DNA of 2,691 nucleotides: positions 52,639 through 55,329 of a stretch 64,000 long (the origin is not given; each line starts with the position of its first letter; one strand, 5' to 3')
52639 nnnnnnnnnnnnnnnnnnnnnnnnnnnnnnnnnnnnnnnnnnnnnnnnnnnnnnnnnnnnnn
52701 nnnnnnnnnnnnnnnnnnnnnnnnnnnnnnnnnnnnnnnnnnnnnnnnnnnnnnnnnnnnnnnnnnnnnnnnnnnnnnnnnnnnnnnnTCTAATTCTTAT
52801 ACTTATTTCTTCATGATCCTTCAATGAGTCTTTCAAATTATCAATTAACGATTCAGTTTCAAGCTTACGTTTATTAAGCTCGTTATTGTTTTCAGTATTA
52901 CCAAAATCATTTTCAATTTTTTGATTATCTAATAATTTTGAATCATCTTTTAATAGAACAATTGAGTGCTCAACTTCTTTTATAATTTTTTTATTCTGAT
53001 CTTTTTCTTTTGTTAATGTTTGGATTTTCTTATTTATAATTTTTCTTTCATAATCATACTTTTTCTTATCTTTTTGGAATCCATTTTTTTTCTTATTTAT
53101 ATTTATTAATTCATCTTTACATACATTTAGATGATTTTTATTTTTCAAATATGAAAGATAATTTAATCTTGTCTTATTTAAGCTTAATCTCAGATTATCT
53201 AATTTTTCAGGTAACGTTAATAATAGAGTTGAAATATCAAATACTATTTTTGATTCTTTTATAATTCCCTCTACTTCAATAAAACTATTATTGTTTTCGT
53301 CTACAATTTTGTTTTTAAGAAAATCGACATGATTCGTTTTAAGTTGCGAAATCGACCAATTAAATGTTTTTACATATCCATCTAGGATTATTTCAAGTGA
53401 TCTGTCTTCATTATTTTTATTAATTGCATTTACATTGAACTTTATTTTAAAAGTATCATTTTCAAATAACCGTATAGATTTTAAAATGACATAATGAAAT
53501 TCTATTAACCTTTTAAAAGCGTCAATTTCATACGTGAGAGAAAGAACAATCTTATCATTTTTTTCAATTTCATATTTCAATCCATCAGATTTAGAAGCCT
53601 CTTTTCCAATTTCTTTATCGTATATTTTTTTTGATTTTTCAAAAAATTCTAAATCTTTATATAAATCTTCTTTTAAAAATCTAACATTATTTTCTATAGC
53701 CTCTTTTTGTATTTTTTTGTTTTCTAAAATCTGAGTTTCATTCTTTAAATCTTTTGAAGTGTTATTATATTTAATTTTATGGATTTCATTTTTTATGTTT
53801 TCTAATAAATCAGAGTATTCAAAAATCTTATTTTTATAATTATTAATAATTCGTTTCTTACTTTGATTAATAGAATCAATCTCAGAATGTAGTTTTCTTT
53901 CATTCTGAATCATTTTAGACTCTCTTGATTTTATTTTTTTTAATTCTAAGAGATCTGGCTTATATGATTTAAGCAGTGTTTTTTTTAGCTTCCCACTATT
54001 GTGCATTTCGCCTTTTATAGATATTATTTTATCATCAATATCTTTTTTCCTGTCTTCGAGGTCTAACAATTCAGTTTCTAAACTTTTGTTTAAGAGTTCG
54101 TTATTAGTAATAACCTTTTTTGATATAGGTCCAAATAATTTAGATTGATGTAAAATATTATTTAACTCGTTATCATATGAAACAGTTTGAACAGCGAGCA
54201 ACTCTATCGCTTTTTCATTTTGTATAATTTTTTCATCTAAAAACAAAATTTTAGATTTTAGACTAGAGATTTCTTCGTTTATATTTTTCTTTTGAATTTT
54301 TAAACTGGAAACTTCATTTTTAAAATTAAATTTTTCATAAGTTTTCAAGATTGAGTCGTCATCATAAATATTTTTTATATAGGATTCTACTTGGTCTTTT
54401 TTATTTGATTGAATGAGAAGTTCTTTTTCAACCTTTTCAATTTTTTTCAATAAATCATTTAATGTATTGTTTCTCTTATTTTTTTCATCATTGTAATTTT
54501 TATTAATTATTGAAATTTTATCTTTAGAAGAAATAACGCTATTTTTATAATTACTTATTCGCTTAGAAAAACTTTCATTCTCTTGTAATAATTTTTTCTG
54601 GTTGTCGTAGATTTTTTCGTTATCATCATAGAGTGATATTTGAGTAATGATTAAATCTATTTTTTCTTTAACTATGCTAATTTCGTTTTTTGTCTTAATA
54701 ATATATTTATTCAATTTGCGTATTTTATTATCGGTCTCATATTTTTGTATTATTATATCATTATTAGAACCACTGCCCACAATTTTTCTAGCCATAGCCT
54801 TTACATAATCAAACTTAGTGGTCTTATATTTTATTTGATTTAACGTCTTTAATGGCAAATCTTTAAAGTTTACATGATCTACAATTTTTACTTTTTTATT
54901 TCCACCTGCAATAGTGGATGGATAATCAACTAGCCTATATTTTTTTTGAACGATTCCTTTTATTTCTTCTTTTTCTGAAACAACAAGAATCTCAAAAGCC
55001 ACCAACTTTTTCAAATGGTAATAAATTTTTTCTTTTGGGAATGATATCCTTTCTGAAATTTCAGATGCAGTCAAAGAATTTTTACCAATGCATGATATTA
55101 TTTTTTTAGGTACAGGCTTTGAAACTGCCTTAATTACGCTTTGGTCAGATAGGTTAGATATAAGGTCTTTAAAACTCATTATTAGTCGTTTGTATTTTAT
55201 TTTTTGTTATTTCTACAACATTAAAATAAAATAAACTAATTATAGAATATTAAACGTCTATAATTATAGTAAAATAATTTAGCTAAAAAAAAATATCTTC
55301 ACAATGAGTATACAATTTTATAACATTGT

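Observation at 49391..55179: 5.8-kb block encoding a wHTH domain fused to giant coiled coils, with no enzymatic motif: a possible uncharacterised DNA-tethered filament or scaffold system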

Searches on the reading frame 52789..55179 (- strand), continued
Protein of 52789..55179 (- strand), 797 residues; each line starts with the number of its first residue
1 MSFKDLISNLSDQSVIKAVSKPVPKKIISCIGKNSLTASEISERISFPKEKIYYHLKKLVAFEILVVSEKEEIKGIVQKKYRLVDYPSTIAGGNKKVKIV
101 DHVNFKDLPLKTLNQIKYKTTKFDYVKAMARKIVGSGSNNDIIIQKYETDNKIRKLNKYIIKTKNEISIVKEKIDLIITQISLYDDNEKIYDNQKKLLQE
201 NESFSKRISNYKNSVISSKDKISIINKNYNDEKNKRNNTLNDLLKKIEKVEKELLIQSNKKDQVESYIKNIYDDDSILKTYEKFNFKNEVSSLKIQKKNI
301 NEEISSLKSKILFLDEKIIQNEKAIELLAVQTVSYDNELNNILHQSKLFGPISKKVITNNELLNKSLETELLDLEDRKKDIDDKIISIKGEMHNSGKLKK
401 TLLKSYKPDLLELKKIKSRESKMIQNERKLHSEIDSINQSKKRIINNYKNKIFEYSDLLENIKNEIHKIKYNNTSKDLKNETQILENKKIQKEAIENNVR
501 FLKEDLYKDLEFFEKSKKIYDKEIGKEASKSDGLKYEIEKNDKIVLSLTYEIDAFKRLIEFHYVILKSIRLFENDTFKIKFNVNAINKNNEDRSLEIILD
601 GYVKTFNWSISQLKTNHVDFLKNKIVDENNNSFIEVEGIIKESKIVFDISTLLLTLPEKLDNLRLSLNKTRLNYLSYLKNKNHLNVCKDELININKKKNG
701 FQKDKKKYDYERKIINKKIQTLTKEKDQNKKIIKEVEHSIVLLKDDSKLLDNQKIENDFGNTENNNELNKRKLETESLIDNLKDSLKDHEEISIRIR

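Call 79: search_protein_families(library=pfam, proteins=[P0124, P0127, P0129, P0137, P0140, P0145, P0148, P0155, P0162, P0172], max_evalue=0.001)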
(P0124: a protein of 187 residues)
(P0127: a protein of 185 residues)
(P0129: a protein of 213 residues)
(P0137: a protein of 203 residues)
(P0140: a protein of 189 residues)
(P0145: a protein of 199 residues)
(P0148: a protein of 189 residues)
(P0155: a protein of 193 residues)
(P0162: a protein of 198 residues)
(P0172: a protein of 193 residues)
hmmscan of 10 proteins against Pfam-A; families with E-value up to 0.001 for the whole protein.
P0124 (187 aa): 2 families
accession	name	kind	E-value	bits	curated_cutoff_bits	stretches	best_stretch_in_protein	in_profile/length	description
PF12840.13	HTH_20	-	6.8e-09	36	27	1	17-67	2-51/51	Helix-turn-helix domain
PF13412.12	HTH_24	-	0.00099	19.1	21.9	0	18-65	2-48/48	Winged helix-turn-helix DNA-binding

P0127 (185 aa): 5 families
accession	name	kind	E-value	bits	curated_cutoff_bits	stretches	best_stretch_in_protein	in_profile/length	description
PF12840.13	HTH_20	-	7.5e-12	45.5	27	1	16-66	1-50/51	Helix-turn-helix domain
PF01022.26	HTH_5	-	3.2e-05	24.2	22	1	18-65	1-46/47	Bacterial regulatory protein, arsR family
PF25212.1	HVO_A0114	-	3.7e-05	23.9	27.6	1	8-79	11-81/84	HVO_A0114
PF13412.12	HTH_24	-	4e-05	23.6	21.9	1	18-64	2-47/48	Winged helix-turn-helix DNA-binding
PF09339.16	HTH_IclR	-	0.00012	22.2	22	1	23-65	7-49/52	IclR helix-turn-helix domain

P0129 (213 aa): 9 families
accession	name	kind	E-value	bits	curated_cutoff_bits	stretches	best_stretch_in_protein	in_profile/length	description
PF12840.13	HTH_20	-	5.4e-12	45.9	27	1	17-63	2-49/51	Helix-turn-helix domain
PF01022.26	HTH_5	-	1.7e-10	41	22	1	18-63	1-46/47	Bacterial regulatory protein, arsR family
PF01978.25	TrmB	-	2.1e-08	34.3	25.6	1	26-82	16-66/68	Sugar-specific transcriptional regulator TrmB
PF21476.4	PF0610-like_N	-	5.9e-05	23.7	33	1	21-58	3-40/50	PF0610-like, N-terminal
PF09339.16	HTH_IclR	-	0.00011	22.3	22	1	22-63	6-49/52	IclR helix-turn-helix domain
PF12802.13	MarR_2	-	0.00013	22.5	27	1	23-65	9-53/61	MarR family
PF13412.12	HTH_24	-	0.00036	20.5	21.9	1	18-63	2-48/48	Winged helix-turn-helix DNA-binding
PF14394.12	DUF4423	-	0.00064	20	30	0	11-68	13-73/165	Domain of unknown function (DUF4423)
PF13518.12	HTH_28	-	0.00073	20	25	0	20-61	1-41/52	Helix-turn-helix domain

P0137 (203 aa): 4 families
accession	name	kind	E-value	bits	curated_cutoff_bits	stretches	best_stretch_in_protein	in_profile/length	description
PF12840.13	HTH_20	-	2.3e-11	43.9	27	1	21-74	1-50/51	Helix-turn-helix domain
PF01022.26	HTH_5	-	4.2e-06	27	22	1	23-71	1-44/47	Bacterial regulatory protein, arsR family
PF13412.12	HTH_24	-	8.5e-05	22.5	21.9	0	23-69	2-44/48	Winged helix-turn-helix DNA-binding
PF09339.16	HTH_IclR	-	0.00097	19.3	22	0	27-72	6-48/52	IclR helix-turn-helix domain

P0140 (189 aa): 2 families
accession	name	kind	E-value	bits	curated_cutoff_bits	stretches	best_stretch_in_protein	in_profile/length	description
PF12840.13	HTH_20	-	3.4e-07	30.6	27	1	26-66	9-49/51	Helix-turn-helix domain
PF13412.12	HTH_24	-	9.2e-06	25.6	21.9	1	22-63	5-45/48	Winged helix-turn-helix DNA-binding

P0145 (199 aa): 2 families
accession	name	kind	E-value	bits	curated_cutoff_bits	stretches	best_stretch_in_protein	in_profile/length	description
PF12840.13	HTH_20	-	5.3e-07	30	27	1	32-68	13-51/51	Helix-turn-helix domain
PF12802.13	MarR_2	-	0.0001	22.8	27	1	31-71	17-56/61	MarR family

P0148 (189 aa): 5 families
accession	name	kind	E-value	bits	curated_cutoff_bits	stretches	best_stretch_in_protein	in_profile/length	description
PF12840.13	HTH_20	-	3e-07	30.7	27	1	18-66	1-50/51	Helix-turn-helix domain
PF01022.26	HTH_5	-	4.1e-07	30.2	22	1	20-64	1-45/47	Bacterial regulatory protein, arsR family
PF01978.25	TrmB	-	4.4e-06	26.9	25.6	1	31-83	19-65/68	Sugar-specific transcriptional regulator TrmB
PF13412.12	HTH_24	-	1.6e-05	24.8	21.9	1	20-65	2-48/48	Winged helix-turn-helix DNA-binding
PF25212.1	HVO_A0114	-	0.0007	19.8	27.6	0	2-79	3-81/84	HVO_A0114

P0155 (193 aa): 4 families
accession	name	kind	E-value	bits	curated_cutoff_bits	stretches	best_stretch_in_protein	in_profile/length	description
PF12840.13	HTH_20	-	2.8e-08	34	27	1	20-69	1-49/51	Helix-turn-helix domain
PF01022.26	HTH_5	-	4.9e-06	26.8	22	1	22-65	1-42/47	Bacterial regulatory protein, arsR family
PF13412.12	HTH_24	-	9.2e-06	25.6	21.9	1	22-68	2-47/48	Winged helix-turn-helix DNA-binding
PF25212.1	HVO_A0114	-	0.00016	21.8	27.6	1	23-83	22-81/84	HVO_A0114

P0162 (198 aa): 5 families
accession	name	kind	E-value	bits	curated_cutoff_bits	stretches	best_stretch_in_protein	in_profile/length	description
PF12840.13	HTH_20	-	4.5e-15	55.8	27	1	22-71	1-51/51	Helix-turn-helix domain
PF01022.26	HTH_5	-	7.4e-07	29.4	22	1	24-68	1-45/47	Bacterial regulatory protein, arsR family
PF13412.12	HTH_24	-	0.00063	19.7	21.9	0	25-68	3-47/48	Winged helix-turn-helix DNA-binding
PF09339.16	HTH_IclR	-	0.00086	19.5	22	0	28-69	6-49/52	IclR helix-turn-helix domain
PF01978.25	TrmB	-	0.00091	19.5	25.6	0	32-81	16-59/68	Sugar-specific transcriptional regulator TrmB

P0172 (193 aa): 1 family
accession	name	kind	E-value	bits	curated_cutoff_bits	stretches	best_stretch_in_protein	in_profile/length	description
PF12840.13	HTH_20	-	5.8e-08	33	27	1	17-64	1-49/51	Helix-turn-helix domain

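Call 81: search_protein_families(library=ncbifam, proteins=[P0126, P0143, P0123, P0245, P0231, L009:12361-12933:+, L009:12920-13375:+, L015:7377-7886:+, L015:7883-8296:+, P0034], max_evalue=0.1)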
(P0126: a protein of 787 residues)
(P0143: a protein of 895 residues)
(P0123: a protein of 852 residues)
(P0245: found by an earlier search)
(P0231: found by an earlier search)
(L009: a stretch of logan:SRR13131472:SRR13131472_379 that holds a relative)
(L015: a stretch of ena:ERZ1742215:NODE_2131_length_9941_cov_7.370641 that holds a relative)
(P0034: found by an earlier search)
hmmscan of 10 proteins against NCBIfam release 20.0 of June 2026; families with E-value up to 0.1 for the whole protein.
P0126 (787 aa): 4 families
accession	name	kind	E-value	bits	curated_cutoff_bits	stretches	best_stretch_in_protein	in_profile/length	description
TIGR01175.1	pilM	subfamily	2.8e-05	23.3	133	1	362-583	87-314/348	type IV pilus assembly protein PilM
NF033788.1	HTH_metalloreg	subfamily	0.0031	17.3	55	1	6-50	11-56/77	metalloregulator ArsR/SmtB family transcription factor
NF033789.1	repress_SdpR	subfamily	0.0036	17.2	100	1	5-50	7-52/79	autorepressor SdpR family transcription factor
NF047392.1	TransRegTrmBHalo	equivalog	0.012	14.6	500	1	9-54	24-69/349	HTH-type sugar sensing transcriptional regulator TrmB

P0143 (895 aa): 6 families
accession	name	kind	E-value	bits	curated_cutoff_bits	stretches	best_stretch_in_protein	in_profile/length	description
NF033788.1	HTH_metalloreg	subfamily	0.00043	20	55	1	9-55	10-57/77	metalloregulator ArsR/SmtB family transcription factor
NF046008.1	ICE_MAGa4850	equivalog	0.00062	19.9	55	1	14-70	51-107/233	MAGa4850 family ICE element protein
NF033789.1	repress_SdpR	subfamily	0.00076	19.3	100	1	9-58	7-56/79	autorepressor SdpR family transcription factor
TIGR01884.1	cas_HTH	subfamily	0.018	14.4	60.2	0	13-57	145-190/202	CRISPR-associated CARF protein Csa3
TIGR01175.1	pilM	subfamily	0.021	13.8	133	1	547-707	187-343/348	type IV pilus assembly protein PilM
NF005061.0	PRK06474.1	equivalog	0.07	13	121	1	7-68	8-72/178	hypothetical protein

P0123 (852 aa): 1 family
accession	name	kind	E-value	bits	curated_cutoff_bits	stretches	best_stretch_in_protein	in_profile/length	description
NF033789.1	repress_SdpR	subfamily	0.0017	18.2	100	1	2-47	6-51/79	autorepressor SdpR family transcription factor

P0245 (2111 aa): 4 families
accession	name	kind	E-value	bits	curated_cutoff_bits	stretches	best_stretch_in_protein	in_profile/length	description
TIGR02168.1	SMC_prok_B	equivalog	6.3e-08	30.8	567.35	1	1412-1726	174-488/1181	chromosome segregation protein SMC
NF045487.1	ASRP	equivalog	1.5e-05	23.8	300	1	1546-1899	124-462/593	archaea-specific SMC-related protein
TIGR02169.1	SMC_prok_A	equivalog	0.00053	17.8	729.4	2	1371-1649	663-940/1165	chromosome segregation protein SMC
NF033789.1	repress_SdpR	subfamily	0.032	14.1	100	0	18-67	3-52/79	autorepressor SdpR family transcription factor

P0231 (2611 aa): 3 families
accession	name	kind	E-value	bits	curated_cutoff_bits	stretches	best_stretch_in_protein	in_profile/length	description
TIGR02168.1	SMC_prok_B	equivalog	3.5e-10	38.3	567.35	3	2182-2400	699-921/1181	chromosome segregation protein SMC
NF002572.0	PRK02224.1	equivalog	0.00098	17.5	1087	1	1792-2306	213-717/888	DNA double-strand break repair ATPase Rad50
NF033789.1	repress_SdpR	subfamily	0.0075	16.2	100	0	17-60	3-46/79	autorepressor SdpR family transcription factor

L009:12361-12933:+ (190 aa): 1 family
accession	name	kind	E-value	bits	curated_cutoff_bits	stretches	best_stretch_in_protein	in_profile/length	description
NF045939.1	MHJ_0274_fam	hypoth_equivalog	0.011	15.4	80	1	11-93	2-81/165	MHJ_0274 family protein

L009:12920-13375:+ (151 aa): 5 families
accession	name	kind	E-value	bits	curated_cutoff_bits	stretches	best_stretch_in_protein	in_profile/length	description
TIGR02500.1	type_III_yscD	equivalog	0.00071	18.6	86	0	112-149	375-413/413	type III secretion system inner membrane ring subunit SctD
TIGR01713.1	typeII_sec_gspC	equivalog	0.0077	15.8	101.6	1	78-151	62-146/259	type II secretion system protein GspC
NF041515.1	GspC_delta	equivalog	0.016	15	150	1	115-150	129-164/311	type II secretion system protein GspC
NF037978.1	T2SS_GspB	equivalog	0.03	14.6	100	0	104-148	121-166/179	type II secretion system assembly factor GspB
NF041023.1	PP0621_fam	subfamily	0.058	13.7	45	1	8-38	3-32/71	PP0621 family protein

L015:7377-7886:+ (169 aa): 0 families

L015:7883-8296:+ (137 aa): 1 family
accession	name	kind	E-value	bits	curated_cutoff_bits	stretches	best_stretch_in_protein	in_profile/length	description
TIGR02500.1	type_III_yscD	equivalog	0.044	12.7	86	1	89-135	366-413/413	type III secretion system inner membrane ring subunit SctD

P0034 (1928 aa): 3 families
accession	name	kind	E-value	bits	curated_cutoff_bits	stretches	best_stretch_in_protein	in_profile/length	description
NF033789.1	repress_SdpR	subfamily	8e-05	22.5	100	1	16-71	2-56/79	autorepressor SdpR family transcription factor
NF033788.1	HTH_metalloreg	subfamily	0.0055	16.5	55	1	14-65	3-55/77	metalloregulator ArsR/SmtB family transcription factor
TIGR02168.1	SMC_prok_B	equivalog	0.012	13.3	567.35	2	1637-1896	245-504/1181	chromosome segregation protein SMC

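Call 91: find_encoding_contigs(protein=P0231, flank=10000, max_places=3)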
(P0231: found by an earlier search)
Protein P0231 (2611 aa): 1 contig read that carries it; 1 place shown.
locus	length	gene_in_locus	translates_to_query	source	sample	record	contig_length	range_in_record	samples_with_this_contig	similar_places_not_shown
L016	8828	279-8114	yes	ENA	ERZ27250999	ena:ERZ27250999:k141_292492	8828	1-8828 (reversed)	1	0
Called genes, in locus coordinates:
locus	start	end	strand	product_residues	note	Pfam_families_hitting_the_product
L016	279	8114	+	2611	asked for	PF12840:HTH_20 (faint)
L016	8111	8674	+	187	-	-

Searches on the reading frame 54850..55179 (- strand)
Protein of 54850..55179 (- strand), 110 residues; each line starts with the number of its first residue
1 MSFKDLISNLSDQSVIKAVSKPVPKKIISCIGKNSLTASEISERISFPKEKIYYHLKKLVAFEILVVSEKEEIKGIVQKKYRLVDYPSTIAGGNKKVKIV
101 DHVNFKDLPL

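Call 77: predict_structure(alignment_id=A3)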
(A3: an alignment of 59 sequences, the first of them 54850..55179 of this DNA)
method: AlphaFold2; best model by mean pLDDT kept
length: 110 residues; sequences in the alignment: 59
mean_pLDDT: 81.4   pTM: 0.69
mean pLDDT of the five models: 81.4, 79.0, 78.8, 77.7, 76.7
residues with pLDDT >= 90: 66; 70-90: 20; 50-70: 4; < 50: 20
segments of 3 or more residues with pLDDT < 50: 89-108
pLDDT, mean of each block of 10 residues (from residue 1): 81 89 94 93 95 94 94 95 74 43 45
secondary structure, 60 per line:
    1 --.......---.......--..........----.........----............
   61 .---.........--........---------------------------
elements in order: H3-9 H13-19 H22-31 H38-44 H49-61 E65-73 E76-83

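Call 80: fold_search(model_id=the predicted structure, library=pdb)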
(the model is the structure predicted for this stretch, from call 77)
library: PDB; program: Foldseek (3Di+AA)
matches with E <= 10: 1586; with E <= 0.001: 4
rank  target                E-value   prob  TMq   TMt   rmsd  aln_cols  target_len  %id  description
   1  1uly                  1.6e-05  1.00  0.63  0.37   1.1        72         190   28  Crystal structure analysis of the ArsR homologue DNA-binding protein from P. horikoshii OT3 (released 2004-10-19)
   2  2cwe                  3.2e-05  1.00  0.62  0.37   1.1        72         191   28  Crystal structure of hypothetical transcriptional regulator protein, PH1932 from Pyrococcus horikoshii OT3 (released 2005-12-20)
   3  4g6q_A                2.0e-04  1.00  0.61  0.39   1.4        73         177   23  The crystal structure of a functionally unknown protein Kfla_6221 from Kribbella flavida DSM 17836 (released 2012-09-19)
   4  4g6q_B                3.2e-04  1.00  0.60  0.40   4.4        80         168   24  The crystal structure of a functionally unknown protein Kfla_6221 from Kribbella flavida DSM 17836 (released 2012-09-19)
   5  4omz_A                1.2e-03  1.00  0.53  0.59   4.5        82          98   13  Crystal Structure of NolR from Sinorhizobium fredii (released 2014-04-16)
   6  4k2e_B                1.2e-03  1.00  0.54  0.63   5.6        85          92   16  HlyU from Vibrio cholerae N16961 (released 2014-04-30)
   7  4omz_C                1.3e-03  1.00  0.53  0.58   4.5        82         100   13  Crystal Structure of NolR from Sinorhizobium fredii (released 2014-04-16)
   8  7p6f_BBB              1.5e-03  1.00  0.51  0.55   2.6        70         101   23  1.93 A resolution X-ray crystal structure of the transcriptional regulator SrnR from Streptomyces griseus (released 2022-05-25)
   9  6cdb_A                1.7e-03  1.00  0.58  0.65   5.7        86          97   14  Crystal Structure of V66L CzrA in the Zn(II)bound state (released 2018-07-11)
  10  1r23_A                1.7e-03  1.00  0.53  0.56   6.4        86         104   12  Crystal structure of the cyanobacterial metallothionein repressor SmtB in the Zn1-form (one Zn(II) per dimer) (released 2004-05-18)
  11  1smt_B                1.9e-03  1.00  0.54  0.58   7.1        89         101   15  SMTB REPRESSOR FROM SYNECHOCOCCUS PCC7942 (released 1997-12-03)
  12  4omz_B                2.1e-03  1.00  0.53  0.59   4.4        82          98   13  Crystal Structure of NolR from Sinorhizobium fredii (released 2014-04-16)
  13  3jth_B                2.3e-03  1.00  0.53  0.62   3.4        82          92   13  Crystal structure of a transcriptional regulator HlyU from Vibrio vulnificus CMCP6 (released 2010-03-16)
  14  3pqk_F                2.6e-03  1.00  0.53  0.58   3.1        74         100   20  Crystal Structure of the transcriptional repressor BigR from Xylella fastidiosa (released 2011-06-01)
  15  8qkf_A                2.6e-03  1.00  0.51  0.56   4.2        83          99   19  SmtB protein of Mycobacterium smegmatis (released 2024-09-25)
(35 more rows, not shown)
